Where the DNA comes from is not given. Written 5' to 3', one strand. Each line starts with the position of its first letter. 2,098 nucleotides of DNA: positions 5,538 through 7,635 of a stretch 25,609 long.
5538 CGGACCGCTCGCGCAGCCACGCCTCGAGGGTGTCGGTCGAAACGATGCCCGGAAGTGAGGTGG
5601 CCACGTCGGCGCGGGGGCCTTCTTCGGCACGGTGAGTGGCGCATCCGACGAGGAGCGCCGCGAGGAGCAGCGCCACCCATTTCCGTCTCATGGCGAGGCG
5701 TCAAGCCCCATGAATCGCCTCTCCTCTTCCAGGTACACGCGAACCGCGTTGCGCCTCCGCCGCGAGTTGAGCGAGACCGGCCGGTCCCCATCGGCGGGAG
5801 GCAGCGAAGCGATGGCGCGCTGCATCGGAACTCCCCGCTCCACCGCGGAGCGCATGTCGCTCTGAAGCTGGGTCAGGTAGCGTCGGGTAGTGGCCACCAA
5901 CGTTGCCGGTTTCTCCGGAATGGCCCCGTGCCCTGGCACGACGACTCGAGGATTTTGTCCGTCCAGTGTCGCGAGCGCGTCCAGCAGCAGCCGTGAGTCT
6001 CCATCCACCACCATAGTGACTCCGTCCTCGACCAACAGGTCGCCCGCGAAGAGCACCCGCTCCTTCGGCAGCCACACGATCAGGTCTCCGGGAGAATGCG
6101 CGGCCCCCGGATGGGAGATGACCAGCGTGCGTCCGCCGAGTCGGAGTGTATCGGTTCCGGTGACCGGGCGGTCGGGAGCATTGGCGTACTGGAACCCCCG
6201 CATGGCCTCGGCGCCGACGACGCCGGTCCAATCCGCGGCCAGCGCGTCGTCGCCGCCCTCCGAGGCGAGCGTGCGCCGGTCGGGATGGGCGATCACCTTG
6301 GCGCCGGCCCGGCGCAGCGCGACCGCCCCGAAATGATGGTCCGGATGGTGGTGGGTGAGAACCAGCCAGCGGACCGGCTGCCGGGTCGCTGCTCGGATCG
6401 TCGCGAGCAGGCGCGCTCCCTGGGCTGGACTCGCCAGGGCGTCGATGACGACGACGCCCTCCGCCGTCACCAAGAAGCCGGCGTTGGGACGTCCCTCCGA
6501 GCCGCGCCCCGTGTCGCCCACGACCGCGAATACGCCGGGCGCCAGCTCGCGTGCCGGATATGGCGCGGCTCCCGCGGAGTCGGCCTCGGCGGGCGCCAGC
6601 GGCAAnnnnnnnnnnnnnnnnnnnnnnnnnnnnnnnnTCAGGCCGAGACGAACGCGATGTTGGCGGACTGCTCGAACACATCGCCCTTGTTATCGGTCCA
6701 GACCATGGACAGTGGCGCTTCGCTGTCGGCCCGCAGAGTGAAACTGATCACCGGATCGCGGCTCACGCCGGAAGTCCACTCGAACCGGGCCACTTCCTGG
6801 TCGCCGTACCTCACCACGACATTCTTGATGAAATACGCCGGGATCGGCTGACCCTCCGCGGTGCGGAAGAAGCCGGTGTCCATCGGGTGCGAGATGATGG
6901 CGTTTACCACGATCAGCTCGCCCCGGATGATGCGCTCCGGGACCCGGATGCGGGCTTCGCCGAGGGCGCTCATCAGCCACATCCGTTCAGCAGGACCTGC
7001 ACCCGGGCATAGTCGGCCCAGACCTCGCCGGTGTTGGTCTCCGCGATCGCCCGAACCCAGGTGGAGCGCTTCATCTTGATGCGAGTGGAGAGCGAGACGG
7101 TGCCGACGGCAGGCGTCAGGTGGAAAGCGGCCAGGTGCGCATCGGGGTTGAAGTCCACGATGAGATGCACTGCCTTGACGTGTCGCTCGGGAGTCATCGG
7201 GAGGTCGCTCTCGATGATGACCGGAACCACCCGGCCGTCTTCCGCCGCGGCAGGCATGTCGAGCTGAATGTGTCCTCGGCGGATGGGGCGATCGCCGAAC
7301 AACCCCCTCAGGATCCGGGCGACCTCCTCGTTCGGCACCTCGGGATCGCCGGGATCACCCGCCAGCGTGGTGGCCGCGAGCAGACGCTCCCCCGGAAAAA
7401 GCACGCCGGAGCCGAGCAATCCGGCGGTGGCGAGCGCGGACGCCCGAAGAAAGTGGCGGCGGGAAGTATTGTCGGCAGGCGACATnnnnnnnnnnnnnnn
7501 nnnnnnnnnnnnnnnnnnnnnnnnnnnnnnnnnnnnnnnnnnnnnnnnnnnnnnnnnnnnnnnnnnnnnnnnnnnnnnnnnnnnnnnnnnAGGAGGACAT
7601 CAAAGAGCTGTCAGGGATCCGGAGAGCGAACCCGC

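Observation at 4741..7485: Orphan exported SoxYZ-metallohydrolase-rhodanese module without Sox oxidation enzymes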

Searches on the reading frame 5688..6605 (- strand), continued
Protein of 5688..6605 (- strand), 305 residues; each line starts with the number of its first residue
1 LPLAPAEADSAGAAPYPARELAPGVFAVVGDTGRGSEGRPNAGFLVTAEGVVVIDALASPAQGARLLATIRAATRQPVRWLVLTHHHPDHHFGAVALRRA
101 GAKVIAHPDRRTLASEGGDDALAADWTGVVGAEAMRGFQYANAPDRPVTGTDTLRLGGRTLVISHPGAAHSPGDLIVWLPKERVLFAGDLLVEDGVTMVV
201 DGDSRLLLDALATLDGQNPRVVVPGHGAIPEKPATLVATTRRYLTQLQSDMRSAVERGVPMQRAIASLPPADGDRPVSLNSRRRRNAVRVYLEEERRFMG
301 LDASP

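Call 78: find_encoding_contigs(protein=P0032, flank=5000, max_places=2)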
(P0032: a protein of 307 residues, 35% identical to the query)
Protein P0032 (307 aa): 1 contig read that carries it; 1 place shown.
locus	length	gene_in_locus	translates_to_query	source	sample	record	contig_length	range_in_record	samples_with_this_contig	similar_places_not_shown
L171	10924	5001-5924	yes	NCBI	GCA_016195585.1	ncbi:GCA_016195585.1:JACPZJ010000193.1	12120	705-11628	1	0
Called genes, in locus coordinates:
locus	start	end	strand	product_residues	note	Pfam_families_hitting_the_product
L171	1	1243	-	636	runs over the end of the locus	PF13620:CarboxypepD_reg (faint), PF23193:NOMO_3rd (weak), PF14537:Cytochrom_c3_2 (faint), PF22113:Mtrc-MtrF_II-IV_dom (faint), PF14522:Cytochrome_C7 (faint), PF02335:Cytochrom_C552 (faint), PF09699:Paired_CXXCH_1 (weak)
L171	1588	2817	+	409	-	PF04143:Sulf_transp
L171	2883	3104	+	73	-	-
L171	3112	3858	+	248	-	PF02535:Zip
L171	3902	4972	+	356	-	PF05222:AlaDh_PNT_N, PF01262:AlaDh_PNT_C, PF01488:Shikimate_DH (weak)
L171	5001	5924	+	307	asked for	PF00753:Lactamase_B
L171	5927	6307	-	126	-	PF07238:PilZ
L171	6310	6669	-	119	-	PF13298:LigD_N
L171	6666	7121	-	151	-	PF00994:MoCF_biosynth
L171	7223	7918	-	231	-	PF03330:DPBB_1, PF05036:SPOR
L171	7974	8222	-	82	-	-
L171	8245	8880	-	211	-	PF13353:Fer4_12 (faint), PF04055:Radical_SAM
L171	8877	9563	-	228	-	PF08308:PEGA, PF13620:CarboxypepD_reg (faint), PF13715:CarbopepD_reg_2 (faint)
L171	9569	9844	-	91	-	PF04368:DUF507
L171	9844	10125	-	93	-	PF04368:DUF507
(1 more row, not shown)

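Call 79: find_encoding_contigs(protein=P0034, flank=5000, max_places=2)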
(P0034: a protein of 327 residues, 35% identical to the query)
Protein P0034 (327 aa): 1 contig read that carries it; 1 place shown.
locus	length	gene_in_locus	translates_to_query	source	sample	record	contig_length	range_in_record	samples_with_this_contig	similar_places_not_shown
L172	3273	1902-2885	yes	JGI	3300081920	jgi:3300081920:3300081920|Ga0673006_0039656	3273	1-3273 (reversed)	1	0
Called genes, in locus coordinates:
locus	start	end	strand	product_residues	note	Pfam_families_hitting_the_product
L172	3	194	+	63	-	?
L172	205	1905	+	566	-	PF02872:5_nucleotid_C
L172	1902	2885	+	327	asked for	PF00753:Lactamase_B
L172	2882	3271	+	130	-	?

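Call 80: find_encoding_contigs(protein=P0035, flank=5000, max_places=2)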
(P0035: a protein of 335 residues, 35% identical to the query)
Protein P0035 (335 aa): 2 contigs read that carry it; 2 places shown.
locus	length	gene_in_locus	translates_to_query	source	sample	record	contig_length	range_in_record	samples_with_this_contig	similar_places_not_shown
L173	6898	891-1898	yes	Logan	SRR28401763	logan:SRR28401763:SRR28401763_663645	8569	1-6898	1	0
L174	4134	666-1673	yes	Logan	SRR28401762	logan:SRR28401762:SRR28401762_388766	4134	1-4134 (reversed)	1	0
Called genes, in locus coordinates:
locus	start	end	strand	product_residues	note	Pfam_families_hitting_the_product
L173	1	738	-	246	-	?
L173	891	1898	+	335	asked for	PF00753:Lactamase_B, PF12706:Lactamase_B_2 (weak)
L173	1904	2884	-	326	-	PF00581:Rhodanese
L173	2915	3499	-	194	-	PF22308:DUF6969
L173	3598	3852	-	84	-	-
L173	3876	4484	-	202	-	PF04143:Sulf_transp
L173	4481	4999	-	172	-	PF04143:Sulf_transp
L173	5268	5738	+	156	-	PF02635:DsrE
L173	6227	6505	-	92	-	-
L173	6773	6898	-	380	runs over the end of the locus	PF20067:SSL_N, PF08450:SGL, PF03088:Str_synth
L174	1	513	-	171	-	?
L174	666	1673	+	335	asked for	PF00753:Lactamase_B, PF12706:Lactamase_B_2 (weak)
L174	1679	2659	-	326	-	PF00581:Rhodanese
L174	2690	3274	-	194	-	PF22308:DUF6969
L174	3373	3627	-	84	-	-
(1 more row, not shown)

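Call 81: find_encoding_contigs(protein=P0040, flank=5000, max_places=2)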
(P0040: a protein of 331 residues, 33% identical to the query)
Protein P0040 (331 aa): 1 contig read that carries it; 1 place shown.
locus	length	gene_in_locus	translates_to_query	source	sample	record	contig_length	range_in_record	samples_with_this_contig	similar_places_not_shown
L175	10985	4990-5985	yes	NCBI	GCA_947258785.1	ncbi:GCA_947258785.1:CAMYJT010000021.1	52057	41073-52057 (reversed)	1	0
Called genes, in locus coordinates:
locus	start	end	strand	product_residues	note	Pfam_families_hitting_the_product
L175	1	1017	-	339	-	?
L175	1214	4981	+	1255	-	PF27156:RP005_N, PF07992:Pyr_redox_2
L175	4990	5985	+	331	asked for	PF00753:Lactamase_B, PF12706:Lactamase_B_2 (weak)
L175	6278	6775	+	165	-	-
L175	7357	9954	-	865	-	-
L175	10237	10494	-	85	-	PF00550:PP-binding (weak)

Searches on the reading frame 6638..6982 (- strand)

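Call 3: search_protein_families(library=pfam, proteins=[window:6638-6982:-], max_evalue=0.01)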
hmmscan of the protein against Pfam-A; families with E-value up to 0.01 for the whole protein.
window:6638-6982:- (114 aa): 1 family
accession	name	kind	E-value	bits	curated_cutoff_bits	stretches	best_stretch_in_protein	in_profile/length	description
PF08770.17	SoxZ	-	8.4e-26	90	25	1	17-107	5-97/98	Sulphur oxidation protein SoxZ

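Call 4: search_protein_families(library=ncbifam, proteins=[window:6638-6982:-], max_evalue=0.01)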
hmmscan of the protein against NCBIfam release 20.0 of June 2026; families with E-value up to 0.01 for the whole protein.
window:6638-6982:- (114 aa): 2 families
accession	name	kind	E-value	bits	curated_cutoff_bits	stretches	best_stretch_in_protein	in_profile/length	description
TIGR04490.1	SoxZ_true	equivalog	8.9e-24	83.3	76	1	19-109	6-98/98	thiosulfate oxidation carrier complex protein SoxZ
TIGR04557.1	fuse_rel_SoxYZ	equivalog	9.5e-18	64.3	140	1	4-104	126-226/226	quinoprotein dehydrogenase-associated SoxYZ-like carrier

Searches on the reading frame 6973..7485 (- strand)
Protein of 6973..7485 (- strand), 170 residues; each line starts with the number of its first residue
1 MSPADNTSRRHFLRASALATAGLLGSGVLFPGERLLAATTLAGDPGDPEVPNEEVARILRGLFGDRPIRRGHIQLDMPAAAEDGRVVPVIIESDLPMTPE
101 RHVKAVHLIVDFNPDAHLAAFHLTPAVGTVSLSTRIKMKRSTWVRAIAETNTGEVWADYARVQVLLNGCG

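Call 3: search_protein_families(library=pfam, proteins=[window:6973-7485:-], max_evalue=0.01)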
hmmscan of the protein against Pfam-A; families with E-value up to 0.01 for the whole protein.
window:6973-7485:- (170 aa): 2 families
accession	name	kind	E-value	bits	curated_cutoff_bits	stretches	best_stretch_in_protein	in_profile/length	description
PF13501.12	SoxY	-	5e-30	104.4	28.4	1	62-169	4-112/112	Sulfur oxidation protein SoxY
PF10518.14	TAT_signal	-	0.0014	18.9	22.7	1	7-23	2-18/21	TAT (twin-arginine translocation) pathway signal sequence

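Call 4: search_protein_families(library=ncbifam, proteins=[window:6973-7485:-], max_evalue=0.01)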
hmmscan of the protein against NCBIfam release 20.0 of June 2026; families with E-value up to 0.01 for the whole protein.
window:6973-7485:- (170 aa): 4 families
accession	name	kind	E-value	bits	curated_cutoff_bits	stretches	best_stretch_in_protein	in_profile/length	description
TIGR04488.1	SoxY_true_GGCGG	equivalog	8.7e-27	94.4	125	1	8-170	1-148/149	thiosulfate oxidation carrier protein SoxY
TIGR04487.1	SoxY_para_1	exception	1e-26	93.5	172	1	55-169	30-144/146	SoxY-related AACIE arm protein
TIGR04557.1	fuse_rel_SoxYZ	equivalog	9.6e-24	83.9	140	1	61-169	7-114/226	quinoprotein dehydrogenase-associated SoxYZ-like carrier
TIGR01409.1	TAT_signal_seq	domain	0.00086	19.6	16.7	1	7-31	1-24/29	twin-arginine translocation signal domain-containing protein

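Call 17: search_solved_structures(query=window:6973-7485:-, max_evalue=0.01, show_alignments=2)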
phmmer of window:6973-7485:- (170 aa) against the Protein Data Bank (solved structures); distinct sequences matched with E-value up to 0.01: 4.
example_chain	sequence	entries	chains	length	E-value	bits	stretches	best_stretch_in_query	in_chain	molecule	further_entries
4uwq_B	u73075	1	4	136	2.2e-13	53.7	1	70-170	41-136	SOXY PROTEIN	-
2ox5_Y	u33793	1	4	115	1.9e-06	31.1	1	63-170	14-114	SoxY protein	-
2oxg_Y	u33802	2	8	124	2.3e-06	30.8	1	62-170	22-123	SoxY protein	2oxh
2nnc_A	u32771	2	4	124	0.00041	23.5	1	60-170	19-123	Sulfur covalently-binding protein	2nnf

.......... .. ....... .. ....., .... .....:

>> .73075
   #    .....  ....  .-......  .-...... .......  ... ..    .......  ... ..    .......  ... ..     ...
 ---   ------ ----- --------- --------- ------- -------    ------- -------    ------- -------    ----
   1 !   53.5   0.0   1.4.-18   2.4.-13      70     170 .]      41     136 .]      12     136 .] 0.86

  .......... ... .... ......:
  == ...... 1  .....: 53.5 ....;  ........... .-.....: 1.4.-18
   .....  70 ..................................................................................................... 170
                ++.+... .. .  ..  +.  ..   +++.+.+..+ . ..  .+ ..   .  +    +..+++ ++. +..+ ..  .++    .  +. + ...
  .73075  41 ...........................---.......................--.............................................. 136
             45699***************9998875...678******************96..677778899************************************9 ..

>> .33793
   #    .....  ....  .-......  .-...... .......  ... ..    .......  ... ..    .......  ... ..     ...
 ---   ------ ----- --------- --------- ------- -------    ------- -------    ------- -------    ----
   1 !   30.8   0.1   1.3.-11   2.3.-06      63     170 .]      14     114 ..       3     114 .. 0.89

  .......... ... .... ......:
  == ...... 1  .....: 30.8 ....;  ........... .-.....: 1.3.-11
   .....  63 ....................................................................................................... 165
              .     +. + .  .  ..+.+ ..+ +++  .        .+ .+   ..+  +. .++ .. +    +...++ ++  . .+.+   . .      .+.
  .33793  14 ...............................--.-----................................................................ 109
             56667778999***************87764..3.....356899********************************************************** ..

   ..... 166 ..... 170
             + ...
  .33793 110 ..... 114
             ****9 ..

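Call 32: find_homologous_proteins(query=window:6973-7485:-, max_evalue=0.00001)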
Query window:6973-7485:- (170 aa): 1514 proteins with E <= 0.00001 among 2003 candidates; the best 120 are listed.
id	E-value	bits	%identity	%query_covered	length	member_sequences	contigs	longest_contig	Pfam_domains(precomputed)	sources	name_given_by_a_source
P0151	1.6e-104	365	98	100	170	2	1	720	PF13501.13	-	-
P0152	7.3e-97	340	92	100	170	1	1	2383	PF13501.13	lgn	-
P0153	7.9e-96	337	91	100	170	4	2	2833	PF13501.13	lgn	-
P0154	1.2e-89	316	85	100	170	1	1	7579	PF13501.13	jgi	jgi:sulfur-oxidizing protein SoxY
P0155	9.6e-89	314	85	100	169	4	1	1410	PF13501.13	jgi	jgi:sulfur-oxidizing protein SoxY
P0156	2.0e-88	312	84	100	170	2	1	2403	PF13501.13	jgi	jgi:sulfur-oxidizing protein SoxY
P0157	7.4e-88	311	84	100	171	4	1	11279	PF13501.13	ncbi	ncbi:MAG TPA: thiosulfate oxidation carrier protein SoxY [Gemmatimonadales bacterium]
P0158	2.2e-87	309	86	84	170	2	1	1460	PF13501.13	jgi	jgi:sulfur-oxidizing protein SoxY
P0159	4.8e-87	308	86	100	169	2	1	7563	PF13501.13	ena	-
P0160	1.8e-86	306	83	100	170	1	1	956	PF13501.13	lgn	-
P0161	1.8e-86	306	84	100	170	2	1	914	PF13501.13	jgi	jgi:sulfur-oxidizing protein SoxY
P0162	2.3e-86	306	84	100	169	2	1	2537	PF13501.13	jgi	jgi:sulfur-oxidizing protein SoxY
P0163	2.4e-86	306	83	100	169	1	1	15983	PF13501.13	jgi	jgi:sulfur-oxidizing protein SoxY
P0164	2.4e-86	306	87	100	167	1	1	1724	PF13501.13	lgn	-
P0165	3.1e-86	305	83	100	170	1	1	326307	PF13501.13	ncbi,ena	-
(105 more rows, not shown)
